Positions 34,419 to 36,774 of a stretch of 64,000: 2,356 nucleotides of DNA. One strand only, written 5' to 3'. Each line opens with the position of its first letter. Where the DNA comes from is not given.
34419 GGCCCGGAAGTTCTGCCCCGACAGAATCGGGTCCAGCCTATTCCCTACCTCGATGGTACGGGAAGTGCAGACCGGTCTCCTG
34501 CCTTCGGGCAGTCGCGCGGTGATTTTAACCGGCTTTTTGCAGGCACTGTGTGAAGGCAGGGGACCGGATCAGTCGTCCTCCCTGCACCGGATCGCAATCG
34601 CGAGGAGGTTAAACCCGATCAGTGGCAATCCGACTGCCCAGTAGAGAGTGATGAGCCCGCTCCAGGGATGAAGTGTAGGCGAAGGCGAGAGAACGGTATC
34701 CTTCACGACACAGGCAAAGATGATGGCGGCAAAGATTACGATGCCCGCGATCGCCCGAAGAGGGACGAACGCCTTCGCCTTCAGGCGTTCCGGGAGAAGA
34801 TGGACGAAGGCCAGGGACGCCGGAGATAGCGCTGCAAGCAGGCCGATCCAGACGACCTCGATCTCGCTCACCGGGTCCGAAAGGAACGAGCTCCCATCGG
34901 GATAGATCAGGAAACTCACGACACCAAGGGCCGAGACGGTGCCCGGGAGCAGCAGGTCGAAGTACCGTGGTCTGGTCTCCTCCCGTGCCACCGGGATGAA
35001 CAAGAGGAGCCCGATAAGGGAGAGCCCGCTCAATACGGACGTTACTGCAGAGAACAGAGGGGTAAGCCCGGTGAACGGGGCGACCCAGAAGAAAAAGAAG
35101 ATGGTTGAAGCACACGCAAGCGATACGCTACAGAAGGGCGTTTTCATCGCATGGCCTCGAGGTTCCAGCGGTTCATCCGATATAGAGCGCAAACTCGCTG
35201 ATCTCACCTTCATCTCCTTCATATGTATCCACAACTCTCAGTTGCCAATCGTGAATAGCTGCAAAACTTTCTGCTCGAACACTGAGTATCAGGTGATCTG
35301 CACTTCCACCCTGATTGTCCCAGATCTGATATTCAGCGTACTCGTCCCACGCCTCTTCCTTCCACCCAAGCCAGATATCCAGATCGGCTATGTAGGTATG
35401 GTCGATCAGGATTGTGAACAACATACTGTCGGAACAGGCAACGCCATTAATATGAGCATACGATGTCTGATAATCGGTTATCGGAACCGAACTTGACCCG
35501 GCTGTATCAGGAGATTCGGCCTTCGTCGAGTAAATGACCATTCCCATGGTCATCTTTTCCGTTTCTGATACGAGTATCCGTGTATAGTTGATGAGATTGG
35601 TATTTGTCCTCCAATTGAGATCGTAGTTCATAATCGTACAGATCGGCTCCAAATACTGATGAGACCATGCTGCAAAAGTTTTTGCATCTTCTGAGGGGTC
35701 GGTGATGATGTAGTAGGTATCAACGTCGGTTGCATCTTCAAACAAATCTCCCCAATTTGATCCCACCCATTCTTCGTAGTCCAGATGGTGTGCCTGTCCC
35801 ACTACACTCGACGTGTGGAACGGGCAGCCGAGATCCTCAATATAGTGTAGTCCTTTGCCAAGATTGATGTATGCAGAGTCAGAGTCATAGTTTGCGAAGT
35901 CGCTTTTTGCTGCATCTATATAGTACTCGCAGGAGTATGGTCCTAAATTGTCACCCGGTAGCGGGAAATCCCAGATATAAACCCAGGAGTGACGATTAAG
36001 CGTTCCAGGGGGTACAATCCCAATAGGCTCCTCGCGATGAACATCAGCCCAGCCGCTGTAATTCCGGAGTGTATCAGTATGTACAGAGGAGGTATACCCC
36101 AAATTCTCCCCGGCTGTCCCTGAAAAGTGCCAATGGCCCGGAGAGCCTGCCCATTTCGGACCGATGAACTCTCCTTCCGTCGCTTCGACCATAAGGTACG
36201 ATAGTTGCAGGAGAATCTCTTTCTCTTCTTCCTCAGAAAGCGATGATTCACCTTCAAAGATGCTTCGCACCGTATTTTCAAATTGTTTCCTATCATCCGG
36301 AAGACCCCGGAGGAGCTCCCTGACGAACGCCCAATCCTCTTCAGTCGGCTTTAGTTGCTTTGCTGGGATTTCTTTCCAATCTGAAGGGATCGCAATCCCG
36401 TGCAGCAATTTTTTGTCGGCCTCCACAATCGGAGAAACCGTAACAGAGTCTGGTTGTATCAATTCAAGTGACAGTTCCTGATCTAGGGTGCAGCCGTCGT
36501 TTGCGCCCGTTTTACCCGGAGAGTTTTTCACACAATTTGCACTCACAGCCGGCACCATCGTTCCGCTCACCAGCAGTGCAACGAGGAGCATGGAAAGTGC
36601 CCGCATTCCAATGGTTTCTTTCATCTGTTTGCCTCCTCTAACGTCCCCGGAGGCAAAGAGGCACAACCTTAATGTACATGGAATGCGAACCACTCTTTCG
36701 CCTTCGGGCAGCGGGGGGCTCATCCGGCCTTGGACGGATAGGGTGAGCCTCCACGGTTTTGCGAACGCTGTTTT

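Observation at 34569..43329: Three hydrolase-plus-anchored-partner gene pairs: possible secreted effector/immunity (or zymogen/inhibitor) arsenal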

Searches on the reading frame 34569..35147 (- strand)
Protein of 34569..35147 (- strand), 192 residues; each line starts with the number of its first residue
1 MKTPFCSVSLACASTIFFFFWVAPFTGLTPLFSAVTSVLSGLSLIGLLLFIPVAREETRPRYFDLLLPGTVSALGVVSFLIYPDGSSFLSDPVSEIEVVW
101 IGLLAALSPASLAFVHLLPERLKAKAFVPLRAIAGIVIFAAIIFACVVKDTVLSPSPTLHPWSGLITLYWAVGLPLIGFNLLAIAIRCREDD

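Call 5: search_protein_families(library=pfam, proteins=[window:34569-35147:-], max_evalue=0.01)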
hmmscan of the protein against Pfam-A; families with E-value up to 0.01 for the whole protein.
window:34569-35147:- (192 aa): 0 families

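Call 12: search_protein_families(library=ncbifam, proteins=[window:34569-35147:-], max_evalue=0.1)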
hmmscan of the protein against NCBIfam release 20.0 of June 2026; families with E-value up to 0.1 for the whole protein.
window:34569-35147:- (192 aa): 1 family
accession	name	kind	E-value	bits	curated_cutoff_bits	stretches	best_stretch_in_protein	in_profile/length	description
NF004482.0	PRK05815.2-4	equivalog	0.089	12.5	225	0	15-95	93-175/252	F0F1 ATP synthase subunit A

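Call 44: search_protein_families(library=pfam, proteins=[window:34569-35147:-], max_evalue=0.05)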
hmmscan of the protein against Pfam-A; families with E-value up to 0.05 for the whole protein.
window:34569-35147:- (192 aa): 1 family
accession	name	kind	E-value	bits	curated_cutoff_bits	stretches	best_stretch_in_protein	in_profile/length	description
PF03188.21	Cytochrom_B561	-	0.032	14.9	23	0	100-183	7-95/137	Eukaryotic cytochrome b561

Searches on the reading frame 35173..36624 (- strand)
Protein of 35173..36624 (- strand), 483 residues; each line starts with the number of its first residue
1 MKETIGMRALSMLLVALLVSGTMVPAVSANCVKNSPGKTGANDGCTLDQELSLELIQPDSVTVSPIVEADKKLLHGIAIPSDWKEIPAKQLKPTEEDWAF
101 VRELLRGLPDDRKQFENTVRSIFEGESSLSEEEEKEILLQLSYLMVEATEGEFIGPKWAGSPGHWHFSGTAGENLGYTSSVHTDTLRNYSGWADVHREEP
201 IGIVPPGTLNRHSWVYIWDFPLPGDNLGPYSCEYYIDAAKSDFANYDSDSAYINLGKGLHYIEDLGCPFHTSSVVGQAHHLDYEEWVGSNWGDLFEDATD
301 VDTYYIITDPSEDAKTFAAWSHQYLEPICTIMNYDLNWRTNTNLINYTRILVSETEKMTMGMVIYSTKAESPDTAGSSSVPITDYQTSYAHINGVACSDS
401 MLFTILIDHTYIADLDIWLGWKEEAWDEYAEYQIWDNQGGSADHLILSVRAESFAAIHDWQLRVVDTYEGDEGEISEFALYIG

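Call 5: search_protein_families(library=pfam, proteins=[window:35173-36624:-], max_evalue=0.01)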
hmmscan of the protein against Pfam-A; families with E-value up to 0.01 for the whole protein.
window:35173-36624:- (483 aa): 0 families

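Call 10: search_solved_structures(query=window:35173-36624:-, max_evalue=1, show_alignments=2)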
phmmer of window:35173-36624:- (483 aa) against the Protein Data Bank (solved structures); distinct sequences matched with E-value up to 1: 6.
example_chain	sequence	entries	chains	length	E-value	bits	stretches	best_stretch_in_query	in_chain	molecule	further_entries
2fgn_A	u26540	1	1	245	0.068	15.1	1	235-289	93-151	Phospholipase C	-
1ah7_A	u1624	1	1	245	0.068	15.1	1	235-289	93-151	PHOSPHOLIPASE C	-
2huc_A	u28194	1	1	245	0.068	15.1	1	235-289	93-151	Phospholipase C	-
2ffz_A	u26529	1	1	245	0.068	15.1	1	235-289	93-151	Phospholipase C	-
1p5x_A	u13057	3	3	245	0.069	15.1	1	235-289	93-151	Phospholipase C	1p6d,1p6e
8cqm_A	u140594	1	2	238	0.28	13.1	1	230-287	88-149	Phospholipase C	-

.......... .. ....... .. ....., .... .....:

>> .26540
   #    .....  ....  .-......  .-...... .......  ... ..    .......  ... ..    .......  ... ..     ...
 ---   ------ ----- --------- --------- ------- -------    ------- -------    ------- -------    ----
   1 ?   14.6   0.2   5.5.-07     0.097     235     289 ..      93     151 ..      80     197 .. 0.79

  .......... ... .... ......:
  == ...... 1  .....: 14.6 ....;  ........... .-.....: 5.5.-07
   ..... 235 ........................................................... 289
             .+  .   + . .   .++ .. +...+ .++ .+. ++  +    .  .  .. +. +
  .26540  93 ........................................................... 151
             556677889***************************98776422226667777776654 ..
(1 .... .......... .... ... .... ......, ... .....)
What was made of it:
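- Checked: Phospholipase C: Pfam gives nothing, and the PDB sequence match is only E 0.068 over the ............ motif (calls 5, 10).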

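Call 12: search_protein_families(library=ncbifam, proteins=[window:35173-36624:-], max_evalue=0.1)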
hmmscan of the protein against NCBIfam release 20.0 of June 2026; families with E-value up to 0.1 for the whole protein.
window:35173-36624:- (483 aa): 0 families

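Call 14: find_homologous_proteins(query=window:35173-36624:-, max_evalue=0.001)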
Query window:35173-36624:- (483 aa): 38 proteins with E <= 0.001 among 6258 candidates.
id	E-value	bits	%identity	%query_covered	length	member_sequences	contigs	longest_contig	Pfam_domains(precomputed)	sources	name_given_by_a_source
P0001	0.0e+0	1045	93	100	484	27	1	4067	-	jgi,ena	-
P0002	4.2e-237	806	73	100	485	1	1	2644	-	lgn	-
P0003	4.7e-152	525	54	92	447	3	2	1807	-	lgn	-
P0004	4.4e-144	499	49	99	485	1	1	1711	-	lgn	-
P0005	1.1e-142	494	49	99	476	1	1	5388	-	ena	-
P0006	1.6e-142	494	49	99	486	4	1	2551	-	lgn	-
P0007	2.1e-142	494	48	99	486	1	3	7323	-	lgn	-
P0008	4.5e-142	492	56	85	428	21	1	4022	-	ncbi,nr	ncbi:hypothetical protein CW713_06080 [Methanophagales archaeon]|nr:MAG: hypothetical protein CW713_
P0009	3.5e-139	483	48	99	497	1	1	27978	-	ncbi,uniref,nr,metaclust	ncbi:hypothetical protein [Methanosarcina sp. 2.H.A.1B.4]|uniref:hypothetical protein n=1 Tax=Methan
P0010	1.3e-138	481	52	91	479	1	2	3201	-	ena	-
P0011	1.2e-136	475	50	97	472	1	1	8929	-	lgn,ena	-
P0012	1.6e-132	461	48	97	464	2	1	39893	-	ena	-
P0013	2.3e-131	457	46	99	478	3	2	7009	-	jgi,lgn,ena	-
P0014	4.4e-130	453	46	99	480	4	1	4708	-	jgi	jgi:hypothetical protein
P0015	7.1e-129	449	46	100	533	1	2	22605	-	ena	-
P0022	6.2e-110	386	41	100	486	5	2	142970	-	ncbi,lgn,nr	ncbi:MAG: hypothetical protein QMD46_05875 [Methanomicrobiales archaeon]|nr:hypothetical protein [Me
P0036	1.1e-87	313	37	94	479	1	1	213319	-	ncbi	-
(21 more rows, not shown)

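Call 15: find_encoding_contigs(protein=P0009, flank=6000, max_places=2)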
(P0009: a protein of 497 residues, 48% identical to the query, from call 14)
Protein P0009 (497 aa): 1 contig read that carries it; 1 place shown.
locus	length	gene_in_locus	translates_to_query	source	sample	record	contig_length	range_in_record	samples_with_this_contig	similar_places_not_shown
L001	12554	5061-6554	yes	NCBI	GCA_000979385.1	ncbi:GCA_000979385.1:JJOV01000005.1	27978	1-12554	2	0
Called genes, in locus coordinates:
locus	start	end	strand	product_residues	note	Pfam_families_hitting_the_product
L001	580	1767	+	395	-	PF00282:Pyridoxal_deC, PF00155:Aminotran_1_2, PF00266:Aminotran_5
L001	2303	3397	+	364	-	PF02163:Peptidase_M50, PF00571:CBS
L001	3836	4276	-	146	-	PF13358:DDE_3, PF03184:DDE_1 (weak)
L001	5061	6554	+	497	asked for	-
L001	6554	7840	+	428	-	-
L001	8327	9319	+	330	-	PF04055:Radical_SAM, PF11946:DUF3463 (weak)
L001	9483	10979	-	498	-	-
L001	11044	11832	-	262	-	PF01887:SAM_HAT_N, PF20257:SAM_HAT_C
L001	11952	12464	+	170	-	PF07760:DUF1616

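Call 16: find_encoding_contigs(protein=P0022, flank=6000, max_places=2)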
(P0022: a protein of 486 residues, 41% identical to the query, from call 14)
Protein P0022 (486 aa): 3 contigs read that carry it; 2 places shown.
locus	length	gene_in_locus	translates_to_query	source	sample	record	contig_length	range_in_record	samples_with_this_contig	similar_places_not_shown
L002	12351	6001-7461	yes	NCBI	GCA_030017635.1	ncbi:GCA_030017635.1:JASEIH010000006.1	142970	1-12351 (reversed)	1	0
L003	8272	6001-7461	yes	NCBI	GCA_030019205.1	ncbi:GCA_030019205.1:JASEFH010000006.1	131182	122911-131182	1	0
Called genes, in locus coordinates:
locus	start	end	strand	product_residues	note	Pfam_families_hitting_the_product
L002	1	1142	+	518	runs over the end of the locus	PF01609:DDE_Tnp_1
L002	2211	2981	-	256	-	PF03965:Penicillinase_R (faint), PF24266:HTH_HVO_0163_N, PF13412:HTH_24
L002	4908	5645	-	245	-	PF27293:AF_1575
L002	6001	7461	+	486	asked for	-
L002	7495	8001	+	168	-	-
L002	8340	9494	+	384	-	-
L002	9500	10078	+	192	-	-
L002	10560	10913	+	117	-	-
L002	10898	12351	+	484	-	PF18911:PKD_4, PF00801:PKD, PF19872:DUF6345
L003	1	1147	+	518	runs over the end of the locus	PF01609:DDE_Tnp_1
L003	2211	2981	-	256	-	PF03965:Penicillinase_R (faint), PF24266:HTH_HVO_0163_N, PF13412:HTH_24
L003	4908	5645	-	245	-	PF27293:AF_1575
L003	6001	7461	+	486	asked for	-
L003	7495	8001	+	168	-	-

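Call 17: find_encoding_contigs(protein=P0036, flank=6000, max_places=2)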
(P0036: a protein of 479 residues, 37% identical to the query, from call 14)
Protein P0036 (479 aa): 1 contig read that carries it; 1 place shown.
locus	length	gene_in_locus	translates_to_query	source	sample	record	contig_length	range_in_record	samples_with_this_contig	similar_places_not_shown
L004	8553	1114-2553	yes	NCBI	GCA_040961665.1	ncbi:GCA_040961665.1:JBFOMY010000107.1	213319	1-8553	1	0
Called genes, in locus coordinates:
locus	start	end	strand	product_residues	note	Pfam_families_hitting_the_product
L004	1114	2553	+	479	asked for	-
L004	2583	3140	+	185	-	-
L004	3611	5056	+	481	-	PF00400:WD40 (faint), PF18975:DUF5711 (faint), PF23414:Beta-prop_EML_2 (faint), PF25292:Beta-prop_CGLA (faint), PF13570:Beta-prop_ACSF4 (weak), PF23381:Beta-prop_IFT122_1st, PF13360:PQQ_2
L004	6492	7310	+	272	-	PF04383:KilA-N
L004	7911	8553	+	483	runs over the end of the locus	-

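Call 26: search_protein_families(library=pfam, proteins=[window:35173-36624:-], max_evalue=5)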
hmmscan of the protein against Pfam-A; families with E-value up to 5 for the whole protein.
window:35173-36624:- (483 aa): 1 family
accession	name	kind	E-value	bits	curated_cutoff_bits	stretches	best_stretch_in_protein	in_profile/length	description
PF01483.27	P_proprotein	-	0.084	13.4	21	1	437-480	41-84/86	Proprotein convertase P-domain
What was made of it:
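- On Metzincin / zincin metallopeptidases: There is no Pfam hit for the window protein (calls 5, 26).
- Tried and rejected: Pfam and NCBIfam gave no or only trivial hits (calls 5, 12, 26).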

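Call 40: predict_structure(alignment_id=A4)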
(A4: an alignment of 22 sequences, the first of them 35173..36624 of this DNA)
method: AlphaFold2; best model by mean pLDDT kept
length: 483 residues; sequences in the alignment: 22
mean_pLDDT: 83.4   pTM: 0.82
mean pLDDT of the five models: 83.4, 82.5, 81.4, 79.0, 77.5
residues with pLDDT >= 90: 230; 70-90: 174; 50-70: 43; < 50: 36
segments of 3 or more residues with pLDDT < 50: 1-4, 6-8, 20-39, 68-70, 153-157
pLDDT, mean of each block of 10 residues (from residue 1): 47 52 31 36 74 81 66 81 77 84 74 83 87 88 79 45 81 91 93 88 88 77 89 97 95 96 92 87 89 89 94 94 94 95 97 96 96 91 95 92 93 93 86 85 87 90 92 94 94
secondary structure, 60 per line:
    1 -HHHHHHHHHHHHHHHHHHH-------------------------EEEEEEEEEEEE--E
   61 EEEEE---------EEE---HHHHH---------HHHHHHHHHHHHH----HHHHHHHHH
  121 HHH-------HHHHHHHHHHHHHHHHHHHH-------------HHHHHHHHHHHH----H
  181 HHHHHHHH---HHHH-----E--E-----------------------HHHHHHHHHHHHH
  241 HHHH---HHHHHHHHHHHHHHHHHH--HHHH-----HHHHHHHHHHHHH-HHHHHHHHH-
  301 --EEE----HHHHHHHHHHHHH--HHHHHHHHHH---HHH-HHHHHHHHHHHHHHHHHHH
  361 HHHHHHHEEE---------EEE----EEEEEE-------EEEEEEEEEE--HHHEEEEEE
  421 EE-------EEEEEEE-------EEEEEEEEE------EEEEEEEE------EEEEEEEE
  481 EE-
elements in order: H2-20 E46-57 E60-65 E75-77 H81-85 H95-107 H112-123 H131-150 H164-175 H180-188 H192-195 H228-244 H248-265 H268-271 H277-289 H291-299 E303-305 H310-322 H325-334 H342-367 E368-370 E380-382 E387-392 E400-409 E415-422 E430-436 E444-452 E459-466 E473-482
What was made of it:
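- On Zinc-dependent phospholipase C / P1-nuclease fold: The model has pLDDT 83 (call 40).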

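Call 45: fold_search(model_id=the predicted structure, library=pdb)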
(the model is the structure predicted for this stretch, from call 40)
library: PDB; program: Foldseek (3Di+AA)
matches with E <= 10: 1631; with E <= 0.001: 39
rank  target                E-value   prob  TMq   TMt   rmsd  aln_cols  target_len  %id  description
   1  2wxu                  1.5e-08  1.00  0.29  0.37  19.6       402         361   11  Clostridium perfringens alpha-toxin strain NCTC8237 mutant T74I (released 2009-11-17)
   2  1olp_A                1.9e-08  1.00  0.29  0.37  20.5       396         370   11  Alpha Toxin from Clostridium Absonum (released 2003-10-23)
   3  1ca1                  3.8e-08  1.00  0.27  0.33  20.5       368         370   13  ALPHA-TOXIN FROM CLOSTRIDIUM PERFRINGENS (released 1999-05-04)
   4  2wxt                  5.4e-08  1.00  0.30  0.38  20.0       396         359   10  Clostridium perfringens alpha-toxin strain NCTC8237 (released 2009-11-17)
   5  1kho_A                7.8e-08  1.00  0.28  0.35  20.7       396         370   12  Crystal Structure Analysis of Clostridium perfringens alpha-Toxin Isolated from Avian Strain SWCP (released 2002-06-19)
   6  1olp_D                9.1e-08  1.00  0.30  0.38  20.3       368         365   12  Alpha Toxin from Clostridium Absonum (released 2003-10-23)
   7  2wy6_C                2.1e-07  1.00  0.30  0.38  19.6       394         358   11  Clostridium perfringens alpha-toxin strain NCTC8237 mutant T74I (released 2009-11-24)
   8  2wy6_A                3.3e-07  1.00  0.25  0.33  20.5       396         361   12  Clostridium perfringens alpha-toxin strain NCTC8237 mutant T74I (released 2009-11-24)
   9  2wy6_B                4.1e-07  1.00  0.26  0.33  20.6       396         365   12  Clostridium perfringens alpha-toxin strain NCTC8237 mutant T74I (released 2009-11-24)
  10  1qm6_A                9.0e-07  1.00  0.27  0.33  20.2       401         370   11  Closed form of Clostridium perfringens alpha-toxin strain NCTC8237 (released 1999-09-27)
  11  1p5x                  2.3e-06  1.00  0.32  0.57   4.9       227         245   16  STRUCTURE OF THE D55N MUTANT OF PHOSPHOLIPASE C FROM BACILLUS CEREUS (released 2003-09-30)
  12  2fgn                  3.5e-06  1.00  0.32  0.58   4.9       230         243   17  Structural Studies Examining the Substrate Specificity Profiles of PC-PLCBc Protein Variants (released 2006-03-28)
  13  2ffz                  3.8e-06  1.00  0.31  0.56   4.9       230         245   17  Structural Studies Examining the Substrate Specificity Profiles of PC-PLCBc Protein Variants (released 2006-03-28)
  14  1ah7                  6.1e-06  1.00  0.31  0.56   5.0       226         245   16  PHOSPHOLIPASE C FROM BACILLUS CEREUS (released 1997-12-10)
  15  2huc                  1.2e-05  1.00  0.31  0.56   5.0       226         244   16  Structural Studies Examining the Substrate Specificity Profiles of PC-PLCBc Protein Variants (released 2006-08-08)
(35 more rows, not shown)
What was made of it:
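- On Zinc-dependent phospholipase C / P1-nuclease fold: Foldseek gives alpha-toxin at E 1.5e-8 with probability 1.0, and B. cereus and Listeria PC-PLC at TM 0.56-0.62 (call 45).
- Checked: The AlphaFold model (pLDDT 83) matches C. perfringens alpha-toxin at E 1.5e-8, and B. cereus and Listeria PC-PLC at TM 0.56-0.62 (calls 40, 45).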

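Call 47: find_related_loci(query=A4, collection=metagenome_contigs, flank=5000)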
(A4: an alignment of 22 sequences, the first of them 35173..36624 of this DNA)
Query A4 (483 aa) in metagenome_contigs; peptide patterns used: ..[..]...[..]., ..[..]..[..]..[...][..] (x = any residue, [..] = any of these).
106 stretches matched a pattern; 29 encode a relative of the query (tblastn E <= 1e-3); 29 distinct loci.
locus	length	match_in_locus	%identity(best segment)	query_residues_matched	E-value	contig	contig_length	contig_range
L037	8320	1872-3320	92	2-483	0e+0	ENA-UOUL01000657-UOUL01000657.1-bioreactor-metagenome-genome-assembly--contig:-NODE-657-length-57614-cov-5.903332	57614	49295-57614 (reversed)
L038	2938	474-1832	53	24-483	3e-165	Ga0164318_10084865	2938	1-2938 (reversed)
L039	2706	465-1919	48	10-483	2e-154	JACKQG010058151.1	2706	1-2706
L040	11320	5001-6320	49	41-483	8e-136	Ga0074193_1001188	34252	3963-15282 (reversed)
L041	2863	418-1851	46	8-483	1e-140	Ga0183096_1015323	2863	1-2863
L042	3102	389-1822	46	8-483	8e-140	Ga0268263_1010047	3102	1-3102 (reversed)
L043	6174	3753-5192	46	2-483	1e-131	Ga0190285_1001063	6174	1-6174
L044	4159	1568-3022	45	1-483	2e-130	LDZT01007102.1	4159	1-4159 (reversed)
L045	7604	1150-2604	44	1-483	3e-121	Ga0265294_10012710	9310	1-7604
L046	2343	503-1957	44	1-483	1e-125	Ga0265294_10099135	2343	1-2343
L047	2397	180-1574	44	21-483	1e-116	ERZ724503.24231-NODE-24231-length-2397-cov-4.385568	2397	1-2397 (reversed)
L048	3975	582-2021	40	8-483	5e-108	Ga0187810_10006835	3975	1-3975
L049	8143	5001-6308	41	38-483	1e-98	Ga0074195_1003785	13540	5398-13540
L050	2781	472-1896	36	5-479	5e-94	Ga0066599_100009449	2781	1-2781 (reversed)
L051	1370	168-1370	42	1-399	3e-96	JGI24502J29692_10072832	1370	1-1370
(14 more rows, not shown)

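Call 86: search_dna_similar(query=window:35173-36624:-, collection=plasmids, mode=protein, max_evalue=0.001, max_rows=8)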
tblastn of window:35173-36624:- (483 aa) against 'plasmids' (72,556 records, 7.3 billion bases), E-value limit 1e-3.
No match.
